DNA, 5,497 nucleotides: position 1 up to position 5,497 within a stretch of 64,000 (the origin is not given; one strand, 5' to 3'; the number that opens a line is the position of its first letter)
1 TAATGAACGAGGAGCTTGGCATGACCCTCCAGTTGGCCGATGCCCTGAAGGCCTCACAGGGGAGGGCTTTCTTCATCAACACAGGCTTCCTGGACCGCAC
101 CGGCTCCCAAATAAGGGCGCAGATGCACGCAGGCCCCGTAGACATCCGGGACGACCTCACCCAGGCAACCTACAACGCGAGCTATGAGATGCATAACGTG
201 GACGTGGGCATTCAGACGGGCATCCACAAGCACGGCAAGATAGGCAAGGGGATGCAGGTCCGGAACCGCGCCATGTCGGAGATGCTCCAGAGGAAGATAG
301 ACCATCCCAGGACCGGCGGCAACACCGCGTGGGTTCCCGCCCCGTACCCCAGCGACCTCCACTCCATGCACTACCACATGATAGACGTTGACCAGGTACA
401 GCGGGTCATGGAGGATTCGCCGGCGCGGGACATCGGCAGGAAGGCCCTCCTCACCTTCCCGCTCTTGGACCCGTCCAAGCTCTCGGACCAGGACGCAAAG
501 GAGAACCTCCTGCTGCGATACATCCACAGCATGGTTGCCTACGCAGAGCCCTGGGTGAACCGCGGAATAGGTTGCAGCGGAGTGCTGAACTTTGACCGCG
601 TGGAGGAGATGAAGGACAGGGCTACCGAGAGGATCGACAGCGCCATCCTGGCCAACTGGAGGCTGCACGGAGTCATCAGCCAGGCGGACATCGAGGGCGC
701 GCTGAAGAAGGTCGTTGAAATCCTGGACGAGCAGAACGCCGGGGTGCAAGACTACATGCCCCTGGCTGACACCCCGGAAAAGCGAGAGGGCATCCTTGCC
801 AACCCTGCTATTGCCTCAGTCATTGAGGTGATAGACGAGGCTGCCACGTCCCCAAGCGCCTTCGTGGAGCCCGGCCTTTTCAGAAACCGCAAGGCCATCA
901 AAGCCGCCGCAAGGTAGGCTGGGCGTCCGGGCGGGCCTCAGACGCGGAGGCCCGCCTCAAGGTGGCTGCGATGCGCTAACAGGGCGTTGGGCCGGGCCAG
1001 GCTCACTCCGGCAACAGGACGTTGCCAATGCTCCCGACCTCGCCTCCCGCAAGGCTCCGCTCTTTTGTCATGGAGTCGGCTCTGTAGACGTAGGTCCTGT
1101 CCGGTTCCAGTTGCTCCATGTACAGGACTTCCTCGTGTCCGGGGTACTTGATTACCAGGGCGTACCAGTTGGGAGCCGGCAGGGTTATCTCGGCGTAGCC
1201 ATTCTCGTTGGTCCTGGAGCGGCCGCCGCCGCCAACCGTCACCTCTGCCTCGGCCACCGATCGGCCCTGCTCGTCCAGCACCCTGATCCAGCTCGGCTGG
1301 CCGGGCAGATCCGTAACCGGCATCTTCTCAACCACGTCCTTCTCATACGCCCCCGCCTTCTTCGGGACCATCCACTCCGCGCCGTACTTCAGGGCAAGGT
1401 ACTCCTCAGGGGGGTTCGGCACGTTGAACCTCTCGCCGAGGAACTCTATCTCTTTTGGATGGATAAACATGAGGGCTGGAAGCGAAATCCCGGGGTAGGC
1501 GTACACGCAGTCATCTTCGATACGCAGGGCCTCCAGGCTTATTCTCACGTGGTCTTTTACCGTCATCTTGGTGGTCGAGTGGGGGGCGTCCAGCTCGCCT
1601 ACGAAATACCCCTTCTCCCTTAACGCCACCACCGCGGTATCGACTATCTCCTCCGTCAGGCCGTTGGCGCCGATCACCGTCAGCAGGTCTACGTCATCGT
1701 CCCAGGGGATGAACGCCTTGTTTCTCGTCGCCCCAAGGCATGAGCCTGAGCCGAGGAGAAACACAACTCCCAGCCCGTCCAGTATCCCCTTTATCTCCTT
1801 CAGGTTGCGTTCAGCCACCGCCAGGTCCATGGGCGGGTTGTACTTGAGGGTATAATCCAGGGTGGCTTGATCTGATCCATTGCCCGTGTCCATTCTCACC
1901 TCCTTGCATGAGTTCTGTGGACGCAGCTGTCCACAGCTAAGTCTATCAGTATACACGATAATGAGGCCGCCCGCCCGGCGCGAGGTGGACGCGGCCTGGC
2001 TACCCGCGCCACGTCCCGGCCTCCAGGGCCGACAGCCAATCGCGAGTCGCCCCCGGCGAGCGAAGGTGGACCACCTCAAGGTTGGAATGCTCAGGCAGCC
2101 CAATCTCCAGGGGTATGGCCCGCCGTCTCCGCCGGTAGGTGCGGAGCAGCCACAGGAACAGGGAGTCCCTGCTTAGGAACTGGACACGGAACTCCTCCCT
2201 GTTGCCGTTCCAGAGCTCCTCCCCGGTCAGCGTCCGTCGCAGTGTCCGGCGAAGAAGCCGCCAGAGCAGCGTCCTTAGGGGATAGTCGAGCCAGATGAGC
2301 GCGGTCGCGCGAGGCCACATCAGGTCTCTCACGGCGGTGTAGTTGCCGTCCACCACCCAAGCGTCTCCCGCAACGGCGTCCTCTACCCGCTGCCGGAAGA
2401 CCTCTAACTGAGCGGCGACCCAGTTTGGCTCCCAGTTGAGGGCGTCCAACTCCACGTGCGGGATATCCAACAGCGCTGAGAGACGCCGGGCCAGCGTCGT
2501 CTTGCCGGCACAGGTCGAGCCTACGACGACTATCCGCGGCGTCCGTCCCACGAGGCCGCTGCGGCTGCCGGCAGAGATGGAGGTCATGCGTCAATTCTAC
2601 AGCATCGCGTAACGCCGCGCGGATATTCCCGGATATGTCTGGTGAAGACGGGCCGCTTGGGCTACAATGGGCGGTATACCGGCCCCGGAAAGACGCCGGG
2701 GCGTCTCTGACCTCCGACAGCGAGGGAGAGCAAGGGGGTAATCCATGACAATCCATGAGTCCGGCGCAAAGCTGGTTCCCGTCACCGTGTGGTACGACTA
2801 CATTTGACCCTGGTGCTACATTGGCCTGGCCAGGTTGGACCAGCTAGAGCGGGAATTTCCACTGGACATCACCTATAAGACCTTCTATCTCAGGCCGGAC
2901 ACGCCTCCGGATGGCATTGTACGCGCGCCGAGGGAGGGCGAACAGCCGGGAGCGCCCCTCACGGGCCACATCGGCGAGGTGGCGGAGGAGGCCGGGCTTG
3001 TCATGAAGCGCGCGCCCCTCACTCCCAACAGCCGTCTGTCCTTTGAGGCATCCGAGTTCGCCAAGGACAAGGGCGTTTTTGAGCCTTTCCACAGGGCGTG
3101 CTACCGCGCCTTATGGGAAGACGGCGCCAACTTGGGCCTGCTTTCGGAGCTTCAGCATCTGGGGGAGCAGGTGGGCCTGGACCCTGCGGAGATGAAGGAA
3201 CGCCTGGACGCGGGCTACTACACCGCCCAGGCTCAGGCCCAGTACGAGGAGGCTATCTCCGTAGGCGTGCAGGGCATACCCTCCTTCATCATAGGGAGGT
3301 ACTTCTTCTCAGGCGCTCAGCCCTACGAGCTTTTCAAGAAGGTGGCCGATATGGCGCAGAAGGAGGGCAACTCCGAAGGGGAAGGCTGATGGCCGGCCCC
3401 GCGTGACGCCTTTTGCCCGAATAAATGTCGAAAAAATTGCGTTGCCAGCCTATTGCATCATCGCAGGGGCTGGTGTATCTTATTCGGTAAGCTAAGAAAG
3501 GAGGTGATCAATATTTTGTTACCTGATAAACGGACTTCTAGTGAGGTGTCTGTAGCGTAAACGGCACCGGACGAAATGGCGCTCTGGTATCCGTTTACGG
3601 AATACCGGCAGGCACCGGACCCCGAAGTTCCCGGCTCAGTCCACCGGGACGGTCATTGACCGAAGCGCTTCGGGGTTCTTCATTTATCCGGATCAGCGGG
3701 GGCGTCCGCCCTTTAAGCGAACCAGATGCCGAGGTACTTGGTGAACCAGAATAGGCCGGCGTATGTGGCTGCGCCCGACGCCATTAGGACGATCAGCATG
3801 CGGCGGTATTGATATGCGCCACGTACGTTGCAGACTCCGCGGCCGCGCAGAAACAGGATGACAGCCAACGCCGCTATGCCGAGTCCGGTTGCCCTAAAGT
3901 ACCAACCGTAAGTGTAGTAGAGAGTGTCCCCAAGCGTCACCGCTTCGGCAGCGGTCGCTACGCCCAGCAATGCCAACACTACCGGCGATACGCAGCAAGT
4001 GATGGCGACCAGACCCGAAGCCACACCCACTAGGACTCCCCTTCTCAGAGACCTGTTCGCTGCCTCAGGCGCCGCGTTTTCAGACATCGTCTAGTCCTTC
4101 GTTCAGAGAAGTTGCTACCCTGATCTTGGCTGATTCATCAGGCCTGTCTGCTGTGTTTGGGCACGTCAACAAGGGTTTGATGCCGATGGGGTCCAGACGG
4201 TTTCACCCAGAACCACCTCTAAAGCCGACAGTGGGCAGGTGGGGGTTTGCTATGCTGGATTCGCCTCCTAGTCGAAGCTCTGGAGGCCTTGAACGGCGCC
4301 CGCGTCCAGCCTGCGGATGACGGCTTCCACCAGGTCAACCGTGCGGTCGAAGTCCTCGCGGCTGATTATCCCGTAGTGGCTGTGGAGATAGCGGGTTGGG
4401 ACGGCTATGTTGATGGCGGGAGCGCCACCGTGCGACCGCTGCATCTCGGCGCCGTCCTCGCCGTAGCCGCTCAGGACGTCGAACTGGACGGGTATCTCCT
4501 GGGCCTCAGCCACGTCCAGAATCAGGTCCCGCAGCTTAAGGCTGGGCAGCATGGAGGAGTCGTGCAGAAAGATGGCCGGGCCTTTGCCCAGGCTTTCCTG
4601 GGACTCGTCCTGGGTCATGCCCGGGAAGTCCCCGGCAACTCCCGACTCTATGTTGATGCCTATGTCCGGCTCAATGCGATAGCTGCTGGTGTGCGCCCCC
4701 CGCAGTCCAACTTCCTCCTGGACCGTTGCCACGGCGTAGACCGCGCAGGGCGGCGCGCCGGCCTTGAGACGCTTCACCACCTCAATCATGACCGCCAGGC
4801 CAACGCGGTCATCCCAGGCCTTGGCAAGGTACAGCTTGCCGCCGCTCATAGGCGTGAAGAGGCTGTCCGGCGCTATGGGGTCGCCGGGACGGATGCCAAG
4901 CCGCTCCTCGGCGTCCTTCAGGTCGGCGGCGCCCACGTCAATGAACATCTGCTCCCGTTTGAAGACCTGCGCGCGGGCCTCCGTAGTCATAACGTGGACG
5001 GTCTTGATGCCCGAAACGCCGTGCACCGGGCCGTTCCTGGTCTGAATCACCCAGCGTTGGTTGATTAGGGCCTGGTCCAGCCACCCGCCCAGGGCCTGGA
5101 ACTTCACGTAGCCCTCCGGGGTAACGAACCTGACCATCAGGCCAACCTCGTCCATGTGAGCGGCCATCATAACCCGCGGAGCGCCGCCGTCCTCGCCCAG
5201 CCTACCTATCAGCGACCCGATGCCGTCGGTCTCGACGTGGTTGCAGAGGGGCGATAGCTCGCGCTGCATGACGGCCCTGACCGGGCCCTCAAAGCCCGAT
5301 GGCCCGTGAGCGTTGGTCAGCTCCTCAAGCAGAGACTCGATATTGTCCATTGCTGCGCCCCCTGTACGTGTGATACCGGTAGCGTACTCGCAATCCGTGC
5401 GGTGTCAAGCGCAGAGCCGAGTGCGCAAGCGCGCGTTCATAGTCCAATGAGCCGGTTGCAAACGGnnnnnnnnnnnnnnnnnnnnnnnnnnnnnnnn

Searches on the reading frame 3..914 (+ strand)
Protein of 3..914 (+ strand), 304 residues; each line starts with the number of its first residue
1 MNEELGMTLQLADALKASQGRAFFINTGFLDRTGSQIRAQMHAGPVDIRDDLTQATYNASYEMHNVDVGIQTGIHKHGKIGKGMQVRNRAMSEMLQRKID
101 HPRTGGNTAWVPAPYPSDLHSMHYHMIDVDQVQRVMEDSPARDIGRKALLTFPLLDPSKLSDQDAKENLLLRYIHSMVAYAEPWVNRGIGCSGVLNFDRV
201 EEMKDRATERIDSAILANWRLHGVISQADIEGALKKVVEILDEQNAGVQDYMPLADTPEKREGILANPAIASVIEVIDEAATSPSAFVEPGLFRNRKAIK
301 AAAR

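Call 59: search_protein_families(library=ncbifam, proteins=[window:3-914:+], max_evalue=1e-8)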
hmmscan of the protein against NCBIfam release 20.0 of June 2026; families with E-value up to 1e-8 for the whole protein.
window:3-914:+ (304 aa): 2 families
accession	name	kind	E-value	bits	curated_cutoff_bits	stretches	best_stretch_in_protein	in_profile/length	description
NF002825.0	PRK02999.1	equivalog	1.9e-80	271.4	565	1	1-303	430-724/726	malate synthase G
TIGR01345.1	malate_syn_G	equivalog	4.6e-69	233.7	989.15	1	1-301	427-719/721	malate synthase G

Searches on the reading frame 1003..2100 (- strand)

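Call 59: search_protein_families(library=ncbifam, proteins=[window:1003-2100:-], max_evalue=1e-8)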
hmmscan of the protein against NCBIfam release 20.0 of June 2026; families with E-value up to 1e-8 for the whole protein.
window:1003-2100:- (365 aa): 1 family
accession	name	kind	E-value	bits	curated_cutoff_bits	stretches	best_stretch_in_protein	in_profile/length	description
NF045866.1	GGPL_Ptran_Mf1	equivalog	1.3e-13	51.6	225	0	100-140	9-49/240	diacylglycerol cholinephosphotransferase Mf1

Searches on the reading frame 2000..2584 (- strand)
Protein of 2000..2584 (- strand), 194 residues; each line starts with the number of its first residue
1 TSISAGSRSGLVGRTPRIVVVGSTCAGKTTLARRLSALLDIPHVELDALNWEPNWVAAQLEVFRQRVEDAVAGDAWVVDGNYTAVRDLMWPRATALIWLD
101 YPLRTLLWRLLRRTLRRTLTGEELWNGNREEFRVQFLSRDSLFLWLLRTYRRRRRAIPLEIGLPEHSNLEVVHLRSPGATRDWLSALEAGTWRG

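Call 59: search_protein_families(library=ncbifam, proteins=[window:2000-2584:-], max_evalue=1e-8)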
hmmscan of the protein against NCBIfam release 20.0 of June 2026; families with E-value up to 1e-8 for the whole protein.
window:2000-2584:- (194 aa): 3 families
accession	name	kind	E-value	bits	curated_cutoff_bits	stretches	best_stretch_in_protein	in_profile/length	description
NF005994.0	PRK08118.1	equivalog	9.6e-26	90.8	215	1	17-187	3-167/172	DNA topology modulation protein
NF005576.0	PRK07261.1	equivalog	3.3e-17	62.8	224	1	17-138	2-125/171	DNA topology modulation protein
NF004861.0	PRK06217.1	equivalog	6.2e-09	35.5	203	1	17-133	3-123/183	hypothetical protein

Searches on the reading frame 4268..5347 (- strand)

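Call 59: search_protein_families(library=ncbifam, proteins=[window:4268-5347:-], max_evalue=1e-8)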
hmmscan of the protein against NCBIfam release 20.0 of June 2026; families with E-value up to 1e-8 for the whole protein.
window:4268-5347:- (359 aa): 5 families
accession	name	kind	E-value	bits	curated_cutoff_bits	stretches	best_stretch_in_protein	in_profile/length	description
NF007367.0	PRK09864.1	equivalog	3.8e-70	236.4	569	1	2-358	2-352/356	aminopeptidase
TIGR03107.1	glu_aminopep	equivalog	4.7e-69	232.9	469.7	1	8-353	5-347/350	glutamyl aminopeptidase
NF007421.0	PRK09961.1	equivalog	1.5e-67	227.9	412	1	5-358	4-344/345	aminopeptidase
NF040822.1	lys_aminopep_Arch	equivalog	1.1e-49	169.3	700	1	6-347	6-338/345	lysyl aminopeptidase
TIGR03106.1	trio_M42_hydro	equivalog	2.7e-14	52.8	397.75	1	3-300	5-296/343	osmoprotectant NAGGN system M42 family peptidase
